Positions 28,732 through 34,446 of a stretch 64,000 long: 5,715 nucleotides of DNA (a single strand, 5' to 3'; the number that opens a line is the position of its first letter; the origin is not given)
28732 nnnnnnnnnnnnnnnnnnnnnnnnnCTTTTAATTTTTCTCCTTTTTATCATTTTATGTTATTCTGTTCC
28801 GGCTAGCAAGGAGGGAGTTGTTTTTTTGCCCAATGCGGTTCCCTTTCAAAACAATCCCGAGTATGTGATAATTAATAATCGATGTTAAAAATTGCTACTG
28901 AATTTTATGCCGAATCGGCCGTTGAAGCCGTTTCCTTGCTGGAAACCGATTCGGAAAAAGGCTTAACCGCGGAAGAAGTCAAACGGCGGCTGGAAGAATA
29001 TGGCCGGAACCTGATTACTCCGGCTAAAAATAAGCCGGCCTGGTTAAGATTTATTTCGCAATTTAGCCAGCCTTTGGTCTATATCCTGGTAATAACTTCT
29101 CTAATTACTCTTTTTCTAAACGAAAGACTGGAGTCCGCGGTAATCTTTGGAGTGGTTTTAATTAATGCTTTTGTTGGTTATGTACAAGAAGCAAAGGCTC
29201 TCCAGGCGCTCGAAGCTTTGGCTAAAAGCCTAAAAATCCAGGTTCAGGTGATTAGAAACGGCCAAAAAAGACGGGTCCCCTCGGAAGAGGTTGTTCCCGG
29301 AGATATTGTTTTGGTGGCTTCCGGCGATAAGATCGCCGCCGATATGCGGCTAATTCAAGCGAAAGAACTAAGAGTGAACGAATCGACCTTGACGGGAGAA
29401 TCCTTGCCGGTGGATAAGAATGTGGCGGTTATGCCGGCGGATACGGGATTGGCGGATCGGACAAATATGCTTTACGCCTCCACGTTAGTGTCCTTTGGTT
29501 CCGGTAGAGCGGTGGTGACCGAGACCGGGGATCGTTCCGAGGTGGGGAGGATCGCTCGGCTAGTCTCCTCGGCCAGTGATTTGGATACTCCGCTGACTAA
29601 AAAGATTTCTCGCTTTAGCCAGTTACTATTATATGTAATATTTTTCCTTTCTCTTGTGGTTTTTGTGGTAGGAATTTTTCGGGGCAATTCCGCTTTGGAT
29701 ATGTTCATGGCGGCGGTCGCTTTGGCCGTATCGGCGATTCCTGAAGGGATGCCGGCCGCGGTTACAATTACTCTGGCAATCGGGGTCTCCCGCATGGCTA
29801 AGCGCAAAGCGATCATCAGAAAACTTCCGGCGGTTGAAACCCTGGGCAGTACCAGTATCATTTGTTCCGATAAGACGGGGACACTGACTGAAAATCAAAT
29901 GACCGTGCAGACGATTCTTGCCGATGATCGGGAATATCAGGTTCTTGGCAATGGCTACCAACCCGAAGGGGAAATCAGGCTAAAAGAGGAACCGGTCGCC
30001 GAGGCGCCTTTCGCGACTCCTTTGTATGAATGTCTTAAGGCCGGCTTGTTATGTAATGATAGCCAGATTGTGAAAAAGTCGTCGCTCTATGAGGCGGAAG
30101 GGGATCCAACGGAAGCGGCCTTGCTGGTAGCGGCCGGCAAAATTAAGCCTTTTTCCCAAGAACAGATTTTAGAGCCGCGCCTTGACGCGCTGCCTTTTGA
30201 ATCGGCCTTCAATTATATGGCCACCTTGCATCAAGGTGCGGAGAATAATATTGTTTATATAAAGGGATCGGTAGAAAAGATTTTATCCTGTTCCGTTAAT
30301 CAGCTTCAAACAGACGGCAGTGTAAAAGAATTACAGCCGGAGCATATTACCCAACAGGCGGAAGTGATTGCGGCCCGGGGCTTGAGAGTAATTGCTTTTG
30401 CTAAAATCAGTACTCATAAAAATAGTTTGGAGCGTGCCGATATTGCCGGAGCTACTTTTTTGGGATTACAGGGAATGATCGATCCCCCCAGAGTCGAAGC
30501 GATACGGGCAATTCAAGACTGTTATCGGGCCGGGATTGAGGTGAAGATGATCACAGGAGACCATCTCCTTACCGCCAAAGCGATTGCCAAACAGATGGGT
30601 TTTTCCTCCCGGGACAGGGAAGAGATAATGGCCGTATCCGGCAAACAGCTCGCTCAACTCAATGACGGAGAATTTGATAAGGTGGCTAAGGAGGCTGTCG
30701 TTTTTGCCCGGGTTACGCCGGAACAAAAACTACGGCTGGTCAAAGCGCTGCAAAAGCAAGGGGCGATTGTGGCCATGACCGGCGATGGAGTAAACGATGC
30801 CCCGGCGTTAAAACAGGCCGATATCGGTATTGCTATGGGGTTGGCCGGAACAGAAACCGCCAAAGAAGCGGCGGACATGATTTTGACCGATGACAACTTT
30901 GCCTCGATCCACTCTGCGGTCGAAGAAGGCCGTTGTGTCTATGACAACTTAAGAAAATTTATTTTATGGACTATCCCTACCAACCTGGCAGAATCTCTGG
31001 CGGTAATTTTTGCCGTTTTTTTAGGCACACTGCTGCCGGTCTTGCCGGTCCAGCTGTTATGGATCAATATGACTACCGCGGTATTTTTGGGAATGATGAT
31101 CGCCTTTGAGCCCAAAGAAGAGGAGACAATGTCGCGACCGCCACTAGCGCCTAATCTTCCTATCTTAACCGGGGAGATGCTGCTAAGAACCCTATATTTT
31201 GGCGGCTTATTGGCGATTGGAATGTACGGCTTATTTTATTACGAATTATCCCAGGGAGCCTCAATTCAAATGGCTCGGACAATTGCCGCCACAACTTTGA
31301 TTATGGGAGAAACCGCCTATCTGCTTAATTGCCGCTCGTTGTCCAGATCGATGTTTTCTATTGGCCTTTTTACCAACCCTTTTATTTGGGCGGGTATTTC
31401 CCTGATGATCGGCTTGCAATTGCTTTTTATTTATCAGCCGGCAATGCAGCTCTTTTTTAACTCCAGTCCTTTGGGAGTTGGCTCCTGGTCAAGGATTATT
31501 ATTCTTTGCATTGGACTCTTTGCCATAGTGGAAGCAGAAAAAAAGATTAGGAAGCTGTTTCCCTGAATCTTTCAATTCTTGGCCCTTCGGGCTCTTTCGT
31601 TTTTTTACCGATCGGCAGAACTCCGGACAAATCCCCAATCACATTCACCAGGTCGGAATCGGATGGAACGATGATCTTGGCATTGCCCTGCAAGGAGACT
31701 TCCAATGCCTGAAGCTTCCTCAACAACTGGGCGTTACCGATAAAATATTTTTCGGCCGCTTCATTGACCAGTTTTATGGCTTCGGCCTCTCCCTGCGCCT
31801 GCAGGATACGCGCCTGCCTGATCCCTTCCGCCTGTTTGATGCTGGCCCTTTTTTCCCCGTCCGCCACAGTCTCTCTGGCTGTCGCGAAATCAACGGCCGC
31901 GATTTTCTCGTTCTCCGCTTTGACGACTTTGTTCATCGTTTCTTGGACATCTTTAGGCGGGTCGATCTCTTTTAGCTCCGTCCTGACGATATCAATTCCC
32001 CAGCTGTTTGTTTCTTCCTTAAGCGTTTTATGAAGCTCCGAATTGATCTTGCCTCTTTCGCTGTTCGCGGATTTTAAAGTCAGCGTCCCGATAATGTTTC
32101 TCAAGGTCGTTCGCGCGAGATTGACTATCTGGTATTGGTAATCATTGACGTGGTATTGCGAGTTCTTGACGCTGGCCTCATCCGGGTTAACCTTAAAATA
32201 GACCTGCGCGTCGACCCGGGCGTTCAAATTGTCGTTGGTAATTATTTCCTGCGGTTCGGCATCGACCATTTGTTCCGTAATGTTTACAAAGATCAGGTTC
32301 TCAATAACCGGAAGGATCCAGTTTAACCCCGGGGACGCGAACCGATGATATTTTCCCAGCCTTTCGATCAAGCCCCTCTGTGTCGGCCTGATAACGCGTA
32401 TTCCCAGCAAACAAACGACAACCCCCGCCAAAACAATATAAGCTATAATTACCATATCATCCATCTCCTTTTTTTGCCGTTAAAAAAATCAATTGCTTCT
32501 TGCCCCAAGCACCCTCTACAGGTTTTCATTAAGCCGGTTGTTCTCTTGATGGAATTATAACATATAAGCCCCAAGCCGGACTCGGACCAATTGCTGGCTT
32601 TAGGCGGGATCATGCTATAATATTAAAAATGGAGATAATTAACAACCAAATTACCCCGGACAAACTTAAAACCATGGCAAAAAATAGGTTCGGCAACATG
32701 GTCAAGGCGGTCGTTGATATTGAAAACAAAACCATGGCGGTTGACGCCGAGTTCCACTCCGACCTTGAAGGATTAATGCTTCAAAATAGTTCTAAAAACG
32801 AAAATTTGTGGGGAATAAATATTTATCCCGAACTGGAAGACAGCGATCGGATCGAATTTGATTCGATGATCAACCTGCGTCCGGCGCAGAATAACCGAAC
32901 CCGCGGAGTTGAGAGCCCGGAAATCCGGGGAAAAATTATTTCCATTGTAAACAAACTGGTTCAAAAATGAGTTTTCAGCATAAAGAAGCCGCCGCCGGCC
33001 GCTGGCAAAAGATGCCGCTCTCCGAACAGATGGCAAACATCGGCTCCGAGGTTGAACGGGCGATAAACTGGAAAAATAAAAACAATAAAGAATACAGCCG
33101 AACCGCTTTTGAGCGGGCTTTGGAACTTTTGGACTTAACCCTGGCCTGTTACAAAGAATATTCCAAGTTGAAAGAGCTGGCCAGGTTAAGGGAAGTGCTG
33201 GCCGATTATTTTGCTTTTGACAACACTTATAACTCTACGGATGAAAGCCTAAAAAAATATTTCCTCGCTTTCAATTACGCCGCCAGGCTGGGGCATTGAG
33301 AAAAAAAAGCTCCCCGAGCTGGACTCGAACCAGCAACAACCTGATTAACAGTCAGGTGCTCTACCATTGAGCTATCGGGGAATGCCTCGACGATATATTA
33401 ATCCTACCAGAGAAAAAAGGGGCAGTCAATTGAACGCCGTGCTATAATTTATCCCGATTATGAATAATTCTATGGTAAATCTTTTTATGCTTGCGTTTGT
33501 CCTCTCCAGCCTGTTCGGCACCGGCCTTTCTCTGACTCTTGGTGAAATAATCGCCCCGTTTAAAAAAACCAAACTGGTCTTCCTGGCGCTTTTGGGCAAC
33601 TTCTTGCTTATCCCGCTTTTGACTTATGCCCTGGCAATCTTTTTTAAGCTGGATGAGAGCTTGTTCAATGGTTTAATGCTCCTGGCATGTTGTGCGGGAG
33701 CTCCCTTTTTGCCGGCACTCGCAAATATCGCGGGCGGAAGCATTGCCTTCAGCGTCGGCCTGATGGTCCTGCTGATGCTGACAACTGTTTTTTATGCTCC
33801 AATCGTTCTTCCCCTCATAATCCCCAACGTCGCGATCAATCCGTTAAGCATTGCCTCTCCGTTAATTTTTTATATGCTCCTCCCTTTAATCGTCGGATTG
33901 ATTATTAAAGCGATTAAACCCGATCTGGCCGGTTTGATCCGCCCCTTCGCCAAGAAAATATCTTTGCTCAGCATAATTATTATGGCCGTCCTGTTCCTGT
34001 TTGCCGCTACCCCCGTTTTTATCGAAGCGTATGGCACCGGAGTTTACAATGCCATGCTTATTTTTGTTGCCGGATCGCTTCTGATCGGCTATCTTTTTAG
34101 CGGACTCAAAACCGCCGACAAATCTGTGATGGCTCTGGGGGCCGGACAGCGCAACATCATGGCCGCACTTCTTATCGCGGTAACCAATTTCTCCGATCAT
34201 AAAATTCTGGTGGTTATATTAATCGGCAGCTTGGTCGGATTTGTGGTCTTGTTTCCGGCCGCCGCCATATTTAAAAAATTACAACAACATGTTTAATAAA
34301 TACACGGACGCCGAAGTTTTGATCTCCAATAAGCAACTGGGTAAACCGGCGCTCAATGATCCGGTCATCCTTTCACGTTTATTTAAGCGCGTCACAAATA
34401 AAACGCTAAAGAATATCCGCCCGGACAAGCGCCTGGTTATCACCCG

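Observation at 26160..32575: Rearranged locus: orphan 3'-end copies of mscS and the P-type ATPase flank an alpha/beta-hydrolase gene, and the hydrolase's own boundary sequences recur as an 'empty' junction next to the SPFH gene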

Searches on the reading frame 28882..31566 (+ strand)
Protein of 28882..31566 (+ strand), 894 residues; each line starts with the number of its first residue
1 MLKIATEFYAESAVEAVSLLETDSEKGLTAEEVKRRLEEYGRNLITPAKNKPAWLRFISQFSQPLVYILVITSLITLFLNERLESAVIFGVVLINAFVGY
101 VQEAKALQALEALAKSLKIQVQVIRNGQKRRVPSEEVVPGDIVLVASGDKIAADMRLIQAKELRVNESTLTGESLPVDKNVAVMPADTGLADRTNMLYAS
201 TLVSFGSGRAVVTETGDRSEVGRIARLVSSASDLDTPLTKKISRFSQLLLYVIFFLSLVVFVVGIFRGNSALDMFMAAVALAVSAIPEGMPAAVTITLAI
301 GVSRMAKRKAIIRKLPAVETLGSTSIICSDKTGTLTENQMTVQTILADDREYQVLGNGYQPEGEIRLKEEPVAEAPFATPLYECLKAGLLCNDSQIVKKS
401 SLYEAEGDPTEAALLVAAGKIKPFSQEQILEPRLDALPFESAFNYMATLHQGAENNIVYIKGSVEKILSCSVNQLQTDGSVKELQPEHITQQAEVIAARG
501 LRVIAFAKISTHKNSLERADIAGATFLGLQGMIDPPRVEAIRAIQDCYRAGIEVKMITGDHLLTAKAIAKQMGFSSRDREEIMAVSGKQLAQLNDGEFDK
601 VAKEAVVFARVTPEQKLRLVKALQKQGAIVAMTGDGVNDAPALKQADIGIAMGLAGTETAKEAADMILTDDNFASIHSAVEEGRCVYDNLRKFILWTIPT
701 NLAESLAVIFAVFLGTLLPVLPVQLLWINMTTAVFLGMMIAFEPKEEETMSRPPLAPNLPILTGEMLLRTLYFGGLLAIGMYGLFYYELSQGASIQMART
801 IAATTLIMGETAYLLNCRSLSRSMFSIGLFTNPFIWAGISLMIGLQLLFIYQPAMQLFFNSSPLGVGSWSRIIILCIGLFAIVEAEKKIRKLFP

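Call 5: search_protein_families(library=pfam, proteins=[window:28882-31566:+])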
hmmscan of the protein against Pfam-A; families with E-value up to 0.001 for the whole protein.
window:28882-31566:+ (894 aa): 6 families
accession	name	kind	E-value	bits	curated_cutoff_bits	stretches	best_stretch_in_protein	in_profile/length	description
PF00122.25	E1-E2_ATPase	-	4e-56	189.8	28.1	1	117-308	3-181/181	E1-E2 ATPase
PF00689.26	Cation_ATPase_C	-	9.5e-42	143.2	27.3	1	718-889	2-175/175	Cation transporting ATPase, C-terminus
PF00690.31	Cation_ATPase_N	-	3.1e-19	68.8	20.4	1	9-75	2-68/69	Cation transporter/ATPase, N-terminus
PF00702.32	Hydrolase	-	1.1e-16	62.2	26.4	1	326-647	3-191/191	haloacid dehalogenase-like hydrolase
PF13246.12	Cation_ATPase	-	5.3e-13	49.2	21.7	1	390-470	2-87/91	Cation transport ATPase (P-type)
PF08282.18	Hydrolase_3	-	1.3e-06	28.8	20.9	1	619-676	195-251/255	haloacid dehalogenase-like hydrolase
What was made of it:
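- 28882..31566 (+): Intact P-type cation ATPase gene (894 aa). Pfam E1-E2_ATPase, Cation_ATPase_N/C (call 5).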

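Call 9: find_related_loci(query=window:28882-31566:+, collection=genome_contigs, flank=10000)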
Query window:28882-31566:+ (894 aa) in genome_contigs; peptide patterns used: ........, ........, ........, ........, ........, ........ (x = any residue, [..] = any of these).
598 stretches matched a pattern (row limit reached: there are more); 489 encode a relative of the query (tblastn E <= 1e-3); the best 80 are kept; 80 distinct loci.
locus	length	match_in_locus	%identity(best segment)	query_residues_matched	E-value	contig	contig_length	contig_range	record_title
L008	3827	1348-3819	59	20-835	0e+0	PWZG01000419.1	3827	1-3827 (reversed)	MAG: PVC group bacterium isolate T3Sed10_164 T3-Sed10-C71957, whole genome shotgun sequence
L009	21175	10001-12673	55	7-890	0e+0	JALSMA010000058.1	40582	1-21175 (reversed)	MAG: Desulfobulbaceae bacterium isolate 355-202_metabat2_scaf2bin.066 355-202_scaffold_514_c1, whole genome shotgun sequ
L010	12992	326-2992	56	12-892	0e+0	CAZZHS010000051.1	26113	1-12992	MAG TPA_asm: uncultured Syntrophobacteraceae bacterium isolate binchicken_co168_8 genome assembly, contig: NODE_3242_len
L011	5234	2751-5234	59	7-825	0e+0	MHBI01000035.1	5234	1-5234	MAG: Lentisphaerae bacterium GWF2_50_93 gwf2_scaffold_19148, whole genome shotgun sequence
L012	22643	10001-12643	56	18-891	0e+0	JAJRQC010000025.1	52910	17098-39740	MAG: Deltaproteobacteria bacterium isolate Dive100_bin10.32 k141_150314, whole genome shotgun sequence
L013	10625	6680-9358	54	6-891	0e+0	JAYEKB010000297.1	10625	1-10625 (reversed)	MAG: Thermodesulfobacteriota bacterium isolate MAG148 MAG148_297, whole genome shotgun sequence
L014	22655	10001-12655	55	7-890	0e+0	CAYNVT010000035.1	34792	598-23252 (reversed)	MAG TPA_asm: uncultured Bacteriovoracaceae bacterium isolate SRP278314_co1_180 genome assembly, contig: NODE_1585_length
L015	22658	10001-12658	55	9-890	0e+0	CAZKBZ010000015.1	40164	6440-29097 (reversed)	MAG TPA_asm: uncultured Desulfobulbus sp. isolate SRP338002_co1_119 genome assembly, contig: NODE_915_length_40164_cov_2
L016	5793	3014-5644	55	15-890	0e+0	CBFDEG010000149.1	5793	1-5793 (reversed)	MAG TPA_asm: uncultured bacterium isolate SRR26215679_binner12_Refined_101 genome assembly, contig: ERZ25073473.13858, w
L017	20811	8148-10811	54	4-891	0e+0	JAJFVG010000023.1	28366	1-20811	MAG: Nitrospiraceae bacterium isolate bin.662 k141_2384864, whole genome shotgun sequence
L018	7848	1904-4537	55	20-890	0e+0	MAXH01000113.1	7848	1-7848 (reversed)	MAG: Desulfobulbaceae bacterium S3730MH12 k99_2173433, whole genome shotgun sequence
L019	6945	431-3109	54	6-891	0e+0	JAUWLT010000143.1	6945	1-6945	MAG: Desulfobulbaceae bacterium isolate CSMAG_2379 CSMAG_2379_k141_1507285_length_6945_cov_18.9418, whole genome shotgun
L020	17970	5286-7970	55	2-891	0e+0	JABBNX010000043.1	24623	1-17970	MAG: Proteobacteria bacterium isolate G2_21 NODE_1046_length_24623_cov_7.28936, whole genome shotgun sequence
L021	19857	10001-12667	56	4-891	0e+0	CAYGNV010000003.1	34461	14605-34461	MAG TPA_asm: uncultured Smithella sp. isolate ERP113451_co4_198 genome assembly, contig: NODE_455_length_34461_cov_16.29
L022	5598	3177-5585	60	6-800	0e+0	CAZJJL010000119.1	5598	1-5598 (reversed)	MAG TPA_asm: uncultured Planctomycetales bacterium isolate SRP278252_co1_68 genome assembly, contig: NODE_28469_length_5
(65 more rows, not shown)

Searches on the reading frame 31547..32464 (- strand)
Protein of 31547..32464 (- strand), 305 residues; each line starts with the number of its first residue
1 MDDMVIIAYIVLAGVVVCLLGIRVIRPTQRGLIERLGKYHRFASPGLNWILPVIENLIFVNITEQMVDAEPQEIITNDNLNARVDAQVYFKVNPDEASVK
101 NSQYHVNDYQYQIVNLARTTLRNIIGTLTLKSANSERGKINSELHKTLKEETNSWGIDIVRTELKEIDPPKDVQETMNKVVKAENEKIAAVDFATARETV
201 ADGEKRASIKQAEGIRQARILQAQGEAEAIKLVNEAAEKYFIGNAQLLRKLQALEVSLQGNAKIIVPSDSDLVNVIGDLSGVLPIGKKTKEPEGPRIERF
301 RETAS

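Call 5: search_protein_families(library=pfam, proteins=[window:31547-32464:-])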
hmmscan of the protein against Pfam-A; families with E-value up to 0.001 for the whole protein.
window:31547-32464:- (305 aa): 1 family
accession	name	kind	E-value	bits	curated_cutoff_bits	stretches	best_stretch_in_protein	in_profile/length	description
PF01145.31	Band_7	-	4e-37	128.4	23.6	1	24-195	2-173/176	SPFH domain / Band 7 family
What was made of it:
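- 31547..32464 (-): Intact SPFH/Band_7 gene (305 aa). Its last 13 codons lie inside R2b. Pfam Band_7 (call 5).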

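Call 64: search_protein_representatives(protein=window:31547-32464:-)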
Query: 305 residues. Proteins with E-value up to 0.001 (for the whole library): 12667; up to 1e-10: 4491; up to 1e-30: 365. The best 150 are listed.
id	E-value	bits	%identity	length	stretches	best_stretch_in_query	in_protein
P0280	2.9e-130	449.9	75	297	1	5-293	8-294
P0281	2.7e-96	338.5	59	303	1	8-279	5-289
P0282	1.3e-93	329.6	56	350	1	14-279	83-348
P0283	1.2e-92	326.5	58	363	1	6-288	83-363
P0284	8.5e-92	323.7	61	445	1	6-272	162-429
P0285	1.7e-90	319.5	55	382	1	3-297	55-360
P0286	1.5e-88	313.0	54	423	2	4-232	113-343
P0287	1.9e-88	312.7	57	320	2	23-229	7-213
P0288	2.0e-86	306.1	70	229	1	60-284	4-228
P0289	3.9e-86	305.1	56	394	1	9-278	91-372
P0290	1.5e-83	296.7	72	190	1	9-192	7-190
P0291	1.4e-81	290.2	52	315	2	5-228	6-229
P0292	1.7e-81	290.0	70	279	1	25-217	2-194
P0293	1.9e-81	289.8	54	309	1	10-271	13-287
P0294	2.8e-80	286.0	49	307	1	10-291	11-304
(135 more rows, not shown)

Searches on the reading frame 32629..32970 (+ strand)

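Call 5: search_protein_families(library=pfam, proteins=[window:32629-32970:+])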
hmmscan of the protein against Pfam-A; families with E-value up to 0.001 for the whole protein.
window:32629-32970:+ (113 aa): 1 family
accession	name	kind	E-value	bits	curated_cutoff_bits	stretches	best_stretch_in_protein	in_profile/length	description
PF18924.5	DUF5674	-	5.4e-33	113.7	27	1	3-110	2-109/109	Protein of unknown function (DUF5674)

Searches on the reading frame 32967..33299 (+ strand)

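Call 5: search_protein_families(library=pfam, proteins=[window:32967-33299:+])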
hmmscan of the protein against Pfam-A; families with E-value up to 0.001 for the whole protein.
window:32967-33299:+ (110 aa): 0 families

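Call 70: search_protein_families(library=pfam, proteins=[window:32967-33299:+], max_evalue=0.01)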
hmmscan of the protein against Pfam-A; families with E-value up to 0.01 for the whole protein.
window:32967-33299:+ (110 aa): 1 family
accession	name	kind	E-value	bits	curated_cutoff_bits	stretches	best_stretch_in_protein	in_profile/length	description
PF07934.18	OGG_N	-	0.0012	19.4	23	1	34-98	22-90/115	8-oxoguanine DNA glycosylase, N-terminal domain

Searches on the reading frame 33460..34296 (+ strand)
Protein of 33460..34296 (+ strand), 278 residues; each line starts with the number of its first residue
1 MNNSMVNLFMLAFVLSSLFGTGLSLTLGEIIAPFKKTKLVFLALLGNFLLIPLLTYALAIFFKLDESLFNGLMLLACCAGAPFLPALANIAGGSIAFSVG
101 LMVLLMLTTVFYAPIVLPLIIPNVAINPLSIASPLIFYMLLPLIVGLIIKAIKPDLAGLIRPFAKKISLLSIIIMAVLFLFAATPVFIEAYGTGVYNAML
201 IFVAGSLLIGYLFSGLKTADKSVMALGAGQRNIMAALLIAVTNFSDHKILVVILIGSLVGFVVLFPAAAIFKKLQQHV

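Call 5: search_protein_families(library=pfam, proteins=[window:33460-34296:+])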
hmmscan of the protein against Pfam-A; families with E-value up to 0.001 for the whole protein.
window:33460-34296:+ (278 aa): 1 family
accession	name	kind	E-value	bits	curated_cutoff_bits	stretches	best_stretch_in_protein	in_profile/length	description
PF01758.21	SBF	-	1.3e-17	64.5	24.3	1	16-180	6-181/191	Sodium Bile acid symporter family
